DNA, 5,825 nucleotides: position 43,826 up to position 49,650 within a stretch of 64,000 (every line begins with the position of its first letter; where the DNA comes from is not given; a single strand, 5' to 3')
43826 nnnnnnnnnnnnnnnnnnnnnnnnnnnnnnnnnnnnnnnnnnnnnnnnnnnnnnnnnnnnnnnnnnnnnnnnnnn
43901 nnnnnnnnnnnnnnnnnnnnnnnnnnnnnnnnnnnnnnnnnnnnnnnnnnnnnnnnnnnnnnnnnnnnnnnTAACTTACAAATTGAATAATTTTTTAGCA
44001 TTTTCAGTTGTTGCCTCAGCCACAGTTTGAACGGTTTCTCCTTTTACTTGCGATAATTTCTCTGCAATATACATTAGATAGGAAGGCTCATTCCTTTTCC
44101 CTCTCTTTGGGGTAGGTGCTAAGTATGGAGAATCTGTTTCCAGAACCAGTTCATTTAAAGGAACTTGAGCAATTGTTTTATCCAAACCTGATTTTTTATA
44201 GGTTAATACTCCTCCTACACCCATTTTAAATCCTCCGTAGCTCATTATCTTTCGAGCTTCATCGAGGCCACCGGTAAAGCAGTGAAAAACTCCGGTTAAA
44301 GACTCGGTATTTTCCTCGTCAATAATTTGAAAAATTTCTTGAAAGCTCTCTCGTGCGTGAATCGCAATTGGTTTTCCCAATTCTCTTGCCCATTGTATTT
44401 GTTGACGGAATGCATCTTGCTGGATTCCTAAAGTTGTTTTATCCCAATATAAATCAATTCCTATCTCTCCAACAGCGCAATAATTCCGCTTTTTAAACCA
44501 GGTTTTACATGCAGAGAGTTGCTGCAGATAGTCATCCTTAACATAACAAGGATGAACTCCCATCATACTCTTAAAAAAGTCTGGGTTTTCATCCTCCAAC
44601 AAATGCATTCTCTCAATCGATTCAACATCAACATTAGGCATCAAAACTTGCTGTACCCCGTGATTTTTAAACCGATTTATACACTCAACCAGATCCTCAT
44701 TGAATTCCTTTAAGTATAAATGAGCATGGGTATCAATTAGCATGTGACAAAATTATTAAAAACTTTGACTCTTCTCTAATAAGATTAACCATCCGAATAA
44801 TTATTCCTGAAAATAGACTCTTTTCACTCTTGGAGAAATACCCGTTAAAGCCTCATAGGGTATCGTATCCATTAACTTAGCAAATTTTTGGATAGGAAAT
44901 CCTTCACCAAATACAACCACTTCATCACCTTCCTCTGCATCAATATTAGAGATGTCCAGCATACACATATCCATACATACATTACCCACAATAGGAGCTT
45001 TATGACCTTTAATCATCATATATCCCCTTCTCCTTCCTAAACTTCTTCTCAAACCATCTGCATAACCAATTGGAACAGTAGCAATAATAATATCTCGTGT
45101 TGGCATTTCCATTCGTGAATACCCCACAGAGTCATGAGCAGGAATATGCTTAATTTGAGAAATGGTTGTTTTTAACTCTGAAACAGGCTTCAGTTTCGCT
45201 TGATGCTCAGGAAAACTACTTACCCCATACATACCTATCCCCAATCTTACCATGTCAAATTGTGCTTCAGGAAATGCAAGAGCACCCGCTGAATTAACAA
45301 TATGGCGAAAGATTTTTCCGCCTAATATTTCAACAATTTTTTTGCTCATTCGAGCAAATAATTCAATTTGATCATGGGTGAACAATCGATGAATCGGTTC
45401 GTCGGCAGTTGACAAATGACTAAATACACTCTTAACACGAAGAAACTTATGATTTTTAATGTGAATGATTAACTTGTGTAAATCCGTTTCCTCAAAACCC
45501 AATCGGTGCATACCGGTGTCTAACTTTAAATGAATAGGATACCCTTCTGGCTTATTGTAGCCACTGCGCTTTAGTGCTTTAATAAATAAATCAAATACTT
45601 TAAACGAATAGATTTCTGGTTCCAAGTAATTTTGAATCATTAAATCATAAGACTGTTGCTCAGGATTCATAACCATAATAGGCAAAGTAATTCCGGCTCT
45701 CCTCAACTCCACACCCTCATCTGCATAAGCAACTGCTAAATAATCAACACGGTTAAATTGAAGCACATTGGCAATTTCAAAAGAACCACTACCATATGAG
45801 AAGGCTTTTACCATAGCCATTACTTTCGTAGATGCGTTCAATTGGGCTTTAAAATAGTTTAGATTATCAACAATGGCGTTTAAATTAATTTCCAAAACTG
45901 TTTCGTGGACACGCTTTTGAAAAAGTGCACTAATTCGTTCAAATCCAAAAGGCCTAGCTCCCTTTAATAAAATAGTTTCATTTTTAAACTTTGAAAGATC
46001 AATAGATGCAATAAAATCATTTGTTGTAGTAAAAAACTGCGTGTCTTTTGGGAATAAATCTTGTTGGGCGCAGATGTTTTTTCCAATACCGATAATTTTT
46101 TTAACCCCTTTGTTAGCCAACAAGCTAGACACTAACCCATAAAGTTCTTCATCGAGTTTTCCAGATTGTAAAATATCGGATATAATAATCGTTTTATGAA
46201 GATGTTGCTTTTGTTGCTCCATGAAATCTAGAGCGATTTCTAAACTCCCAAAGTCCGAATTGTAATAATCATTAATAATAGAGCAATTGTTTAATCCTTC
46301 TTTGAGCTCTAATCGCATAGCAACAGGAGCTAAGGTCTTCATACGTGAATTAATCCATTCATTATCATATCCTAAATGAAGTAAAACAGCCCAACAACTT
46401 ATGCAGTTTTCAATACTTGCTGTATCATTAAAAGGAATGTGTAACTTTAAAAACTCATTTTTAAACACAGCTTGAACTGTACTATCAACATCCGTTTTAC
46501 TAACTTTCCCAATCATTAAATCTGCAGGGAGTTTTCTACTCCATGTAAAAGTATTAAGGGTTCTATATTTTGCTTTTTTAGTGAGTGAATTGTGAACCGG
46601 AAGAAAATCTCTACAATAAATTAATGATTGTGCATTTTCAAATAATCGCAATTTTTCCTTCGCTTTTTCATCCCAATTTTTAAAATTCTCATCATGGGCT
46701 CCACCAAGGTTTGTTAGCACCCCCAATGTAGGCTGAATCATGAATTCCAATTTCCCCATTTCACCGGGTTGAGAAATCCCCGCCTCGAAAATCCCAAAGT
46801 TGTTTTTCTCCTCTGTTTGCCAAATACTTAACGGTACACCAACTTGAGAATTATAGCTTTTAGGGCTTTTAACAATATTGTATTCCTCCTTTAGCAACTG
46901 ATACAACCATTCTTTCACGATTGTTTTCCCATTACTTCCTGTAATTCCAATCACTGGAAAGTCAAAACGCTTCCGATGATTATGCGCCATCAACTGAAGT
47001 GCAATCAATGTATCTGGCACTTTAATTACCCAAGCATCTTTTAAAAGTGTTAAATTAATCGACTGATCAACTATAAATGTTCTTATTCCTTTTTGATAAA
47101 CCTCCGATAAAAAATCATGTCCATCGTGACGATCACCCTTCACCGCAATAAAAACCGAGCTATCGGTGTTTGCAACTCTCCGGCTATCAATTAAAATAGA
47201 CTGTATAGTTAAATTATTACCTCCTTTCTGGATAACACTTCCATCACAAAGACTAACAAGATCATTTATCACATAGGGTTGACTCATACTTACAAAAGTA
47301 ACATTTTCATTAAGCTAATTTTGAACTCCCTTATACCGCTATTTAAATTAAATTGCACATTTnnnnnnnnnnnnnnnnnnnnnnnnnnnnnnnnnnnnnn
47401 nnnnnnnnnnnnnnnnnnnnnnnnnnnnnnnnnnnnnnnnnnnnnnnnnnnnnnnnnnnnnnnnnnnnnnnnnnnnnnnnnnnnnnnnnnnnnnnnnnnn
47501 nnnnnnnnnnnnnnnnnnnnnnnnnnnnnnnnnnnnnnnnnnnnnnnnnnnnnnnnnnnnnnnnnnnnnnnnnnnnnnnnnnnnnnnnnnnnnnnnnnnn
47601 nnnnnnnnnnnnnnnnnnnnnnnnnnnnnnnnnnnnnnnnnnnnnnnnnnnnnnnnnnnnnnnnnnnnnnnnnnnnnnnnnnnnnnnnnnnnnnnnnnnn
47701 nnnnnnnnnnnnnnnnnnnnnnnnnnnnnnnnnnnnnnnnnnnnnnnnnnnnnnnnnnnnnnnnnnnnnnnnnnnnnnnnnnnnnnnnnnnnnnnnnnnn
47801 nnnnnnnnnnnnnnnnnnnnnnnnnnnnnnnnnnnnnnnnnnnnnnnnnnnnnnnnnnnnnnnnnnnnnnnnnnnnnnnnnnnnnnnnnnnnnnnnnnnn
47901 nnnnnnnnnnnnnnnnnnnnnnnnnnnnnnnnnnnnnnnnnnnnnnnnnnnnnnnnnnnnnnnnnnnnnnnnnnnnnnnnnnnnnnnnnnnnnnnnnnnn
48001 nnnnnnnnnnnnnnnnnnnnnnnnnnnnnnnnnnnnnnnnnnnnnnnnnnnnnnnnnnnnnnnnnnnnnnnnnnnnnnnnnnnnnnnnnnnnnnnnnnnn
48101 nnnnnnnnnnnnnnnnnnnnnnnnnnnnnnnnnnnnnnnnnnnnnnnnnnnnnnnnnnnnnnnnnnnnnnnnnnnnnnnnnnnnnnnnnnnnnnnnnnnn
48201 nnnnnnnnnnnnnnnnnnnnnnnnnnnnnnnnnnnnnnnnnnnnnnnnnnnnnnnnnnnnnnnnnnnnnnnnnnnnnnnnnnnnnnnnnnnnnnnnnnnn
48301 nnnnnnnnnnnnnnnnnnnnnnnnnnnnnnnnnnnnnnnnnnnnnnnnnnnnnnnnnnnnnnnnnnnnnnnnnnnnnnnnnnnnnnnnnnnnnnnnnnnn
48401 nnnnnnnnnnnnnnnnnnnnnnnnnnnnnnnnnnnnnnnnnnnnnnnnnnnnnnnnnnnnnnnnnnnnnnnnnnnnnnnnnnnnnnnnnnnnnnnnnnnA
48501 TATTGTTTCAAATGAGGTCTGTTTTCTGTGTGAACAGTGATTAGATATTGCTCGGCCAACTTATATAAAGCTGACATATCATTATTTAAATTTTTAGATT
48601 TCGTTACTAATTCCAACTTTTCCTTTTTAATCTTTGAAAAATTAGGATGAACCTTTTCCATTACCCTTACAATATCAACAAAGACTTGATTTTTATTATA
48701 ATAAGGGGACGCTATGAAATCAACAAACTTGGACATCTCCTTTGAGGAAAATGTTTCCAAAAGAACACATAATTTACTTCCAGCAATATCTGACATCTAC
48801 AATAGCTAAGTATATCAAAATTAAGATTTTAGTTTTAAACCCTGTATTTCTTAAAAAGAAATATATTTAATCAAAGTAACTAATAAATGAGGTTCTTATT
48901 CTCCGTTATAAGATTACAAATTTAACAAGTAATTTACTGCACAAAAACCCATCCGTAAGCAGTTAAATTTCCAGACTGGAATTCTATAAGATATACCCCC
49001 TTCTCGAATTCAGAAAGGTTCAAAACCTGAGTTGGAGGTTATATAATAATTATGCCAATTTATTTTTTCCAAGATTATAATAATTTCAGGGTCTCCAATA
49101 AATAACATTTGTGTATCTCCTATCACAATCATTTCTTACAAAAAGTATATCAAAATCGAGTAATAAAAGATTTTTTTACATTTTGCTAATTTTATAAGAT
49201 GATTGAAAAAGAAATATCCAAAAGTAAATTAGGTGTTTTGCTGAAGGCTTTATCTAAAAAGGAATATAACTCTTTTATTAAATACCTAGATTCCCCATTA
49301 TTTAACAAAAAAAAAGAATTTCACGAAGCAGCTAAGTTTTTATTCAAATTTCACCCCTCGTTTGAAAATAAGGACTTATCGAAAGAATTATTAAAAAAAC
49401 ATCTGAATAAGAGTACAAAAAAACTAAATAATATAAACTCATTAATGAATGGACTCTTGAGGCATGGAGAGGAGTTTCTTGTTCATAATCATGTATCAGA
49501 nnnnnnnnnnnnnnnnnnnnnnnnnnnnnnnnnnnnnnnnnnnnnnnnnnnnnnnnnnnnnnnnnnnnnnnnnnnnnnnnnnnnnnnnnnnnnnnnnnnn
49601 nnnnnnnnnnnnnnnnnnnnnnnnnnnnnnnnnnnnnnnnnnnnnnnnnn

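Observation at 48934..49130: Orphan T9SS CTD fragment inside the paralog-pair promoter region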

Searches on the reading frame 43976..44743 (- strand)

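Call 5: search_protein_families(library=pfam, proteins=[window:43976-44743:-], max_evalue=0.01)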
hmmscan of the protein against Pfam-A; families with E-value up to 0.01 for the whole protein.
window:43976-44743:- (255 aa): 2 families
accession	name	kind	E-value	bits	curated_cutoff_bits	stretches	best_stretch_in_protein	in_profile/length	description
PF01026.27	TatD_DNase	-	2.4e-73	247.1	27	1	3-254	1-253/253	TatD related DNase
PF01979.26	Amidohydro_1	-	0.0016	18.2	25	0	106-217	131-244/345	Amidohydrolase family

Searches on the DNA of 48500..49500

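Call 36: search_rna_families(source=window, start=48500, end=49500, threshold=evalue, max_evalue=1)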
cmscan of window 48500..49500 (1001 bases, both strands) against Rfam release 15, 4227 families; matches with E-value up to 1: 1.
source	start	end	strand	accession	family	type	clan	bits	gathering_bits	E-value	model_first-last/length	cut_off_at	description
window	49362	49407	+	RF03055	RAGATH-30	Gene; sRNA;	-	22.2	59.5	0.12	1-59/59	no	RAGATH-30 RNA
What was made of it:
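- Tried and rejected: An Rfam scan of 48500..49500 at E <= 1 gave only a sub-threshold RAGATH-30 hit inside paralog-2 (call 36).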

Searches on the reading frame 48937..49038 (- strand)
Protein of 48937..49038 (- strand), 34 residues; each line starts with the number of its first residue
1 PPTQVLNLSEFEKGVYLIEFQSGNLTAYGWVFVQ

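Call 63: search_protein_families(library=pfam, proteins=[window:48937-49038:-], max_evalue=10)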
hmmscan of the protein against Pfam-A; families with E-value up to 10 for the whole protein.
seq(34 aa): 2 families
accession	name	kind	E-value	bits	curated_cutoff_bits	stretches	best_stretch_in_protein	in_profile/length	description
PF18962.6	Por_Secre_tail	-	0.0049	17.6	27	1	4-25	46-67/75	Secretion system C-terminal sorting domain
PF22966.1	INTS7_C_plants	-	0.023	14.7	27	1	5-31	131-157/172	Integrator complex subunit 7, C-terminal domain in plants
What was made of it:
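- On T9SS type A CTD (PF18962 / TIGR04183): Call 63: PF18962 E 0.005, 17.6 bits against a cutoff of 27.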

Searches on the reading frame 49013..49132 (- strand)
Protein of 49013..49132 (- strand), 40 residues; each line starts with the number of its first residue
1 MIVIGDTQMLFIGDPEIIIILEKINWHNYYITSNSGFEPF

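Call 63: search_protein_families(library=pfam, proteins=[window:49013-49132:-], max_evalue=10)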
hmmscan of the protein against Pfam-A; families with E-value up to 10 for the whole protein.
seq(40 aa): 0 families
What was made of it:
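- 49010..49132 (-): 40-aa ORF (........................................*), called as a gene in metagenome annotations. It is simply the decayed upstream frame of the relic and is probably spurious. It has no Pfam hit (call 63).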
